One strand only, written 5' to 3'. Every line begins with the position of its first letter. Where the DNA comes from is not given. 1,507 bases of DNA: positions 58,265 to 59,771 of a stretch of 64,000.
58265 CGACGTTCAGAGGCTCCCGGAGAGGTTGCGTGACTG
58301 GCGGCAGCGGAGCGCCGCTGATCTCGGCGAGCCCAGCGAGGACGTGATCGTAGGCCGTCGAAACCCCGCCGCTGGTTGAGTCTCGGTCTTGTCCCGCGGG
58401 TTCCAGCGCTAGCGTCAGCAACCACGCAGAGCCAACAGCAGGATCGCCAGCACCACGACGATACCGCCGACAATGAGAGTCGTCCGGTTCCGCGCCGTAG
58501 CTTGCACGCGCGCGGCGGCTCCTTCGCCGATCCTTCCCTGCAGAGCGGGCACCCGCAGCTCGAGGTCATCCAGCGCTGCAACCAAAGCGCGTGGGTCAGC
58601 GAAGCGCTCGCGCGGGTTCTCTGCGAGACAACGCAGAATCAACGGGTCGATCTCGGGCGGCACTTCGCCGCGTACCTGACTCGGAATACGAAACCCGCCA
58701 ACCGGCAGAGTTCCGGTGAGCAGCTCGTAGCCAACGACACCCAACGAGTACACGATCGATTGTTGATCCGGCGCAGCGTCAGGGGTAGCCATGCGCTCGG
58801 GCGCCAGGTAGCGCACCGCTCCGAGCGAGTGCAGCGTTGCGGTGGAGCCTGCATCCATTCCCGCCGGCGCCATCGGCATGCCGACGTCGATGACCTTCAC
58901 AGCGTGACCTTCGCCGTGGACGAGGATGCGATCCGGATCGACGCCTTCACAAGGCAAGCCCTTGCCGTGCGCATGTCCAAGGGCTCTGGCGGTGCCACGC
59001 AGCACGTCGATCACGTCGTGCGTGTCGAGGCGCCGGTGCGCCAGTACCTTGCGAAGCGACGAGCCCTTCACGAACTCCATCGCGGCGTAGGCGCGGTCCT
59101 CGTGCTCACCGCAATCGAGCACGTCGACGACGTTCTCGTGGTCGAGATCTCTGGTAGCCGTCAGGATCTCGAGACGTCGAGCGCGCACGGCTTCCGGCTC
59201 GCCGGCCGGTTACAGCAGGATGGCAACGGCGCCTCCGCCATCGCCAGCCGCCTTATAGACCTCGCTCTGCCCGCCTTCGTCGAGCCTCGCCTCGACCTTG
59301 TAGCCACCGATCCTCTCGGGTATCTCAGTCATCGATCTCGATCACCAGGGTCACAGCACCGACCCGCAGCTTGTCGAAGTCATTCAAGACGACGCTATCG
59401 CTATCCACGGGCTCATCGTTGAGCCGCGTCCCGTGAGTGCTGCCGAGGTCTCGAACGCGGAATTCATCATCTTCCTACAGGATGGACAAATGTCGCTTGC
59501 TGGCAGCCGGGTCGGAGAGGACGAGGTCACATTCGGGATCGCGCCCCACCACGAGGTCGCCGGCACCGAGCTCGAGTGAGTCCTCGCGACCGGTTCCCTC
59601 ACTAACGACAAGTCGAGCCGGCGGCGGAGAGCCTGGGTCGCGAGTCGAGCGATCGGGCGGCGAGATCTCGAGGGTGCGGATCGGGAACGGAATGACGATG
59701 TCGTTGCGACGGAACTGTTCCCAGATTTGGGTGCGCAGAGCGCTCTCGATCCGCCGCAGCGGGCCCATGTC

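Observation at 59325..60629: MscS-FHA fusion gene interrupted by in-frame TAG inside the FHA domain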

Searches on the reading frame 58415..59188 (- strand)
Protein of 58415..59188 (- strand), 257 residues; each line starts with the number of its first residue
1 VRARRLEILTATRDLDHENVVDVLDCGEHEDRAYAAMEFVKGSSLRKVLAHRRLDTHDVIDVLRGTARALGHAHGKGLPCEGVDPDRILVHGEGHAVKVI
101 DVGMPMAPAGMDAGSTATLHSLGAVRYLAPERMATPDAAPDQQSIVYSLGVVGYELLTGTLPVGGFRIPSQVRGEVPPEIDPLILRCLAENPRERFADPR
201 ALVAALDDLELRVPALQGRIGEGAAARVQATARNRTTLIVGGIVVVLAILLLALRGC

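Call 27: list_cluster_members(proteins=[P0002, P0122, window:58415-59188:-])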
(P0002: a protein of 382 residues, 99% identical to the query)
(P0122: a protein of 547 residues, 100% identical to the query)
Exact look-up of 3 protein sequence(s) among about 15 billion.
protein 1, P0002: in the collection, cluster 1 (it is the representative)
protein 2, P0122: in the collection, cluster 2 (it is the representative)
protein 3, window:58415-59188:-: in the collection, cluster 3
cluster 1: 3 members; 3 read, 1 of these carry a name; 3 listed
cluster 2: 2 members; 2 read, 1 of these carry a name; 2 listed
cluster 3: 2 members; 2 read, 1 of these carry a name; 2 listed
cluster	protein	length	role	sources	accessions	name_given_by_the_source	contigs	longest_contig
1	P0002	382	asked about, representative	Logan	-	-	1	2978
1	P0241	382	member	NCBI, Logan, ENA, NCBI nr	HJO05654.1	MAG TPA: mechanosensitive ion channel [Acidobacteriota bacterium] | mechanosensitive ion channel [Acidobacteriota bacterium]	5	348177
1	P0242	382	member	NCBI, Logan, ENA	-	-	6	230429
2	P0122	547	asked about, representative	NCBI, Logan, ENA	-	-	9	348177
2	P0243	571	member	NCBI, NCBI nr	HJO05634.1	MAG TPA: ABC transporter permease [Acidobacteriota bacterium] | ABC transporter permease [Acidobacteriota bacterium]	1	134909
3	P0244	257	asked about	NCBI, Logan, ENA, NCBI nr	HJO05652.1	MAG TPA: protein kinase [Acidobacteriota bacterium] | protein kinase [Acidobacteriota bacterium]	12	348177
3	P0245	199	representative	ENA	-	-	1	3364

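Call 29: find_encoding_contigs(protein=P0241, flank=3000, max_places=10)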
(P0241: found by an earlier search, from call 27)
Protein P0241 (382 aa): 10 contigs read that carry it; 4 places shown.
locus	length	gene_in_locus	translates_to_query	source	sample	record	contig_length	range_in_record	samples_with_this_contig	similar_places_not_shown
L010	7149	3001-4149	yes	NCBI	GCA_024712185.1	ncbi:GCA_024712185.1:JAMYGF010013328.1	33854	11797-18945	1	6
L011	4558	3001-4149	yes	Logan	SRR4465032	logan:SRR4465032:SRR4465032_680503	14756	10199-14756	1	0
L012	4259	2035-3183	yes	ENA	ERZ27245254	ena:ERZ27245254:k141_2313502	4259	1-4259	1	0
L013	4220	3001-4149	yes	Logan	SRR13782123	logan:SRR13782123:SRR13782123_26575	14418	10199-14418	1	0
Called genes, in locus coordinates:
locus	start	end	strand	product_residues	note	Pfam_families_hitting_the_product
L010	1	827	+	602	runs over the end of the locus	PF00890:FAD_binding_2 (faint), PF01494:FAD_binding_3 (weak), PF12831:FAD_oxidored (faint), PF00732:GMC_oxred_N, PF05199:GMC_oxred_C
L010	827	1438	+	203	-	PF13618:Gluconate_2-dh3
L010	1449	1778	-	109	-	PF00581:Rhodanese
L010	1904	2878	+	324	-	PF00291:PALP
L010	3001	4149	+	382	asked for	PF00924:MS_channel_2nd, PF21082:MS_channel_3rd (weak), PF16697:Yop-YscD_cpl (weak)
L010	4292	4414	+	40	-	-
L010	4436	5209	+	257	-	PF00069:Pkinase, PF07714:PK_Tyr_Ser-Thr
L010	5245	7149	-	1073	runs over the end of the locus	PF00873:ACR_tran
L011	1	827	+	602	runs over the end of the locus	PF00890:FAD_binding_2 (faint), PF01494:FAD_binding_3 (weak), PF12831:FAD_oxidored (faint), PF00732:GMC_oxred_N, PF05199:GMC_oxred_C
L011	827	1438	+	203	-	PF13618:Gluconate_2-dh3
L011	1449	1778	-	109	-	PF00581:Rhodanese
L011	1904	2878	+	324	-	PF00291:PALP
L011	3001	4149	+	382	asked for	PF00924:MS_channel_2nd, PF21082:MS_channel_3rd (weak), PF16697:Yop-YscD_cpl (weak)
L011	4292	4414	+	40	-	-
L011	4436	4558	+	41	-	?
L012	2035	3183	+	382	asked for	PF00924:MS_channel_2nd, PF21082:MS_channel_3rd (weak), PF16697:Yop-YscD_cpl (weak)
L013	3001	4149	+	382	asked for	PF00924:MS_channel_2nd, PF21082:MS_channel_3rd (weak), PF16697:Yop-YscD_cpl (weak)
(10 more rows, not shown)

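Call 30: find_encoding_contigs(protein=P0242, flank=3000, max_places=10)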
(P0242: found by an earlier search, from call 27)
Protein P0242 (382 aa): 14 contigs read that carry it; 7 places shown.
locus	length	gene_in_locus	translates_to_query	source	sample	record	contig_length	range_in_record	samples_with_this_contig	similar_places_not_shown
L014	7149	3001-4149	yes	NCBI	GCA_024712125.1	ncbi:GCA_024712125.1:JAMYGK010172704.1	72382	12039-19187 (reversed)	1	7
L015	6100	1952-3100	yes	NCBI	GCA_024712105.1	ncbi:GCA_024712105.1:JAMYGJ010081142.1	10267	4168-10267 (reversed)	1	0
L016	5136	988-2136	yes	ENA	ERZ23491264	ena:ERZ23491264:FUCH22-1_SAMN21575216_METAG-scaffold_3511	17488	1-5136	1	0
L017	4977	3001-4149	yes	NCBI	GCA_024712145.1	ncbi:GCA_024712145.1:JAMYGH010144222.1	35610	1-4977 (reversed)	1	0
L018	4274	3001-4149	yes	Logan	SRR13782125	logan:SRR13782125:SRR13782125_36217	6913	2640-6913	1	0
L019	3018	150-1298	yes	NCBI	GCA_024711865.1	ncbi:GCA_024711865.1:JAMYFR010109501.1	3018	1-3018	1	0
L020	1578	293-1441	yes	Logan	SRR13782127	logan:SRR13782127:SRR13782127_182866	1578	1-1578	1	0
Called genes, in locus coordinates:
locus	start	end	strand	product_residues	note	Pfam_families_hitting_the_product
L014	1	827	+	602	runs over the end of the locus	PF00890:FAD_binding_2 (faint), PF01494:FAD_binding_3 (weak), PF12831:FAD_oxidored (faint), PF00732:GMC_oxred_N, PF05199:GMC_oxred_C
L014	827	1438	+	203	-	PF13618:Gluconate_2-dh3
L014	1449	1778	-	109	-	PF00581:Rhodanese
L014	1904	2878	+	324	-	PF00291:PALP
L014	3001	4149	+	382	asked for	PF00924:MS_channel_2nd, PF21082:MS_channel_3rd (weak), PF16697:Yop-YscD_cpl (weak)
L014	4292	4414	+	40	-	-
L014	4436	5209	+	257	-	PF00069:Pkinase, PF07714:PK_Tyr_Ser-Thr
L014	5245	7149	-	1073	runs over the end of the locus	PF00873:ACR_tran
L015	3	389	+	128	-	?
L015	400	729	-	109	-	PF00581:Rhodanese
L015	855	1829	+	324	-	PF00291:PALP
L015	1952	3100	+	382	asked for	PF00924:MS_channel_2nd, PF21082:MS_channel_3rd (weak), PF16697:Yop-YscD_cpl (weak)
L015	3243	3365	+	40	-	-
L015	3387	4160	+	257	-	PF00069:Pkinase, PF07714:PK_Tyr_Ser-Thr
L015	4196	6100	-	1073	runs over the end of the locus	PF00873:ACR_tran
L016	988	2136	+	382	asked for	PF00924:MS_channel_2nd, PF21082:MS_channel_3rd (weak), PF16697:Yop-YscD_cpl (weak)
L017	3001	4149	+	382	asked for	PF00924:MS_channel_2nd, PF21082:MS_channel_3rd (weak), PF16697:Yop-YscD_cpl (weak)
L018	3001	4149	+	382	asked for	PF00924:MS_channel_2nd, PF21082:MS_channel_3rd (weak), PF16697:Yop-YscD_cpl (weak)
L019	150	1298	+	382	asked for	PF00924:MS_channel_2nd, PF21082:MS_channel_3rd (weak), PF16697:Yop-YscD_cpl (weak)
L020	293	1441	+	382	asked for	PF00924:MS_channel_2nd, PF21082:MS_channel_3rd (weak), PF16697:Yop-YscD_cpl (weak)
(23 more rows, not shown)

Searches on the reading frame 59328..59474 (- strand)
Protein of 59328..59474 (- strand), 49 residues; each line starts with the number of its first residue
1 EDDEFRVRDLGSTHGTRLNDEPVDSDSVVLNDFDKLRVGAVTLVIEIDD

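Call 6: search_protein_families(library=pfam, max_evalue=0.1, proteins=[window:59328-59474:-])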
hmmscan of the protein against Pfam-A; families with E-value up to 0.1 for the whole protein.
seq(49 aa): 2 families
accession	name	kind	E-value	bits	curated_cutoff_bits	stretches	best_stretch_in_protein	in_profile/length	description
PF00498.31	FHA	-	1.2e-06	29.3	20.7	1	3-39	30-67/67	FHA domain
PF16697.10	Yop-YscD_cpl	-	0.00015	22.4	33.2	1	2-46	47-91/94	Inner membrane component of T3SS, cytoplasmic domain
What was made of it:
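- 59340..59600 (-): FHA domain region (Pfam Yop-YscD_cpl/FHA, residues about 344-430), split by the TAG. Call 6.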

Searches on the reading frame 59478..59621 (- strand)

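Call 6: search_protein_families(library=pfam, max_evalue=0.1, proteins=[window:59478-59621:-])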
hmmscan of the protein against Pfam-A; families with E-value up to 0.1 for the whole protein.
seq(48 aa): 2 families
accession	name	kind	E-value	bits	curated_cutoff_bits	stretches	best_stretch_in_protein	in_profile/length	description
PF16697.10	Yop-YscD_cpl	-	9.5e-08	32.6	33.2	1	8-47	4-43/94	Inner membrane component of T3SS, cytoplasmic domain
PF00498.31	FHA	-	1.4e-05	25.9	20.7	1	24-47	2-25/67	FHA domain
